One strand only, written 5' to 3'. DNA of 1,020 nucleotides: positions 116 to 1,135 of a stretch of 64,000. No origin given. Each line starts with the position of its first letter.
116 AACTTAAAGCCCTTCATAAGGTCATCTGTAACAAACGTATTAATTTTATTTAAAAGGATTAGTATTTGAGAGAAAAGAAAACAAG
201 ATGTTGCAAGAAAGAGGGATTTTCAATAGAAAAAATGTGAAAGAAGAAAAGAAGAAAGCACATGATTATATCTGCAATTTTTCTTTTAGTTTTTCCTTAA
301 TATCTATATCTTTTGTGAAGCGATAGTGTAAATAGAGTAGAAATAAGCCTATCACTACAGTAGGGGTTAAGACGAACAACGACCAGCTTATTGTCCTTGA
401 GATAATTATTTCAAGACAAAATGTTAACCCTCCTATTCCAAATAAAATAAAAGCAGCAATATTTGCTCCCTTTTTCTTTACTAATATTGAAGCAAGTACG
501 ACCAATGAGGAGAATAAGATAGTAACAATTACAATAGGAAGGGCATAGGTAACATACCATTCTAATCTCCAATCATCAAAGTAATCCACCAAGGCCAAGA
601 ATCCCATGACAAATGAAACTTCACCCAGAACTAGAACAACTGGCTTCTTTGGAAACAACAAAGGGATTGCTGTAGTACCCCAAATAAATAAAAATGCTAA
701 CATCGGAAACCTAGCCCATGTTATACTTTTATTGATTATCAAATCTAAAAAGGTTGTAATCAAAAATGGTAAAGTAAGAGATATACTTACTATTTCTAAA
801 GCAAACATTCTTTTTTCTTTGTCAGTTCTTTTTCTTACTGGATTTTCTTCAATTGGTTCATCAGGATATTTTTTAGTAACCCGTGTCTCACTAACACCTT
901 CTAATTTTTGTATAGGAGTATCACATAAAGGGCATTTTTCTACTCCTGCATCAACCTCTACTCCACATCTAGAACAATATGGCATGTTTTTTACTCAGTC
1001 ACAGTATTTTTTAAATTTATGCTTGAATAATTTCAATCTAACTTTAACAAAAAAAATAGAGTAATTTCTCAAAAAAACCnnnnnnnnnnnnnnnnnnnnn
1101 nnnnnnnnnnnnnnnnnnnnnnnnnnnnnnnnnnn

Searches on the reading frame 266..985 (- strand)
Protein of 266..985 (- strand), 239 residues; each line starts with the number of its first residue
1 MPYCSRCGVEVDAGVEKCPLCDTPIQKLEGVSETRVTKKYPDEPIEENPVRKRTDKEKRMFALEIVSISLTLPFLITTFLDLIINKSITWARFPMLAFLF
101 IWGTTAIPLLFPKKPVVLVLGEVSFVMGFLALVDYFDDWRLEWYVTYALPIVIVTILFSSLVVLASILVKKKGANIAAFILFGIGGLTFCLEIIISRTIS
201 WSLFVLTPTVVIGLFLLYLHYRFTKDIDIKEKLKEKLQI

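Call 36: search_protein_families(library=pfam, proteins=[window:266-985:-], max_evalue=0.001)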
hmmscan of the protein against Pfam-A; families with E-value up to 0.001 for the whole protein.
window:266-985:- (239 aa): 1 family
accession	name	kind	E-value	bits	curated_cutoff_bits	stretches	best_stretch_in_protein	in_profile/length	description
PF19845.4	DUF6320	-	3.4e-10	40.5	29.9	1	55-163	7-114/186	Family of unknown function (DUF6320)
